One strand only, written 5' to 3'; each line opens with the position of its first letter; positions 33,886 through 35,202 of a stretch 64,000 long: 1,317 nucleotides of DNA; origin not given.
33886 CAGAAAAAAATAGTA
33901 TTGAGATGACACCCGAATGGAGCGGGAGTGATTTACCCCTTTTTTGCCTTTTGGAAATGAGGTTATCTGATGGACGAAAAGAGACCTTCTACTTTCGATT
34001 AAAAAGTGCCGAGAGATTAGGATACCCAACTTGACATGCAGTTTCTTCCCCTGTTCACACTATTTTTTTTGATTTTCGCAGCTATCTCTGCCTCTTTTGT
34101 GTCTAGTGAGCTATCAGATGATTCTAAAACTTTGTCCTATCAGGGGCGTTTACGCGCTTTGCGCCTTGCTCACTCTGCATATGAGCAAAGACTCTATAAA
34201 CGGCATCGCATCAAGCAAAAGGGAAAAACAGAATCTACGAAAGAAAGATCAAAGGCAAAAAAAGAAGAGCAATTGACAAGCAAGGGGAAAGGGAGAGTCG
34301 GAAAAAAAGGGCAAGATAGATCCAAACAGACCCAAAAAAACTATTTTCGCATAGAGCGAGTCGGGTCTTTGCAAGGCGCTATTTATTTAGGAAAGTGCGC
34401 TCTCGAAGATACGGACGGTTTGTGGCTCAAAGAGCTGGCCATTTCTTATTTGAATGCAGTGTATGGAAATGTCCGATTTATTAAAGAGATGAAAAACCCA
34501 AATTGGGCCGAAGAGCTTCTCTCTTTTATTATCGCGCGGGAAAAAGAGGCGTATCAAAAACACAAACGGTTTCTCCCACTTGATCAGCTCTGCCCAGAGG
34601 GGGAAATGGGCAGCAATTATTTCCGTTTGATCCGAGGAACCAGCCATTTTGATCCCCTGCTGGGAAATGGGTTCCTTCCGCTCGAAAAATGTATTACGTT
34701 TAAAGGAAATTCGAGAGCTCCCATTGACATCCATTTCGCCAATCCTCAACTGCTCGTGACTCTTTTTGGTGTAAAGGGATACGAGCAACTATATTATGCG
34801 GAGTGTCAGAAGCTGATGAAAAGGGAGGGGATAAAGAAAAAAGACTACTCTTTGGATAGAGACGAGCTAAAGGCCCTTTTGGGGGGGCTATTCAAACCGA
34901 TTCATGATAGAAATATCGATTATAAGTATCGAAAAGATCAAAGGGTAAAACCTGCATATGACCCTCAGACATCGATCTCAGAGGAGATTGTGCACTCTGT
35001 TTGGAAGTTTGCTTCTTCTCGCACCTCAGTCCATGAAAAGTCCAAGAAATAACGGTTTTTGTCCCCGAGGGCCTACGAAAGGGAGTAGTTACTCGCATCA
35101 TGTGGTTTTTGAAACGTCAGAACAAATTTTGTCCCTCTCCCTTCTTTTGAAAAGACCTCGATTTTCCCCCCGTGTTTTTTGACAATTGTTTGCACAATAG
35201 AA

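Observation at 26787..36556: Repeat-partitioned accessory mosaic next to tRNA-Lys/tRNA-Glu separates a response regulator from its likely sensor kinase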

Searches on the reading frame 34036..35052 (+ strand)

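Call 4: search_protein_families(library=pfam, proteins=[window:34036-35052:+], max_evalue=0.01)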
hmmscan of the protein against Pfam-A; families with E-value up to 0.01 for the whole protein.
window:34036-35052:+ (338 aa): 1 family
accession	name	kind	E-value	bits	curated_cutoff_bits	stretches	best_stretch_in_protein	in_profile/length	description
PF10151.14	TMEM214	-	0.0097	14.9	27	0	55-141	57-143/660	TMEM214, C-terminal, caspase 4 activator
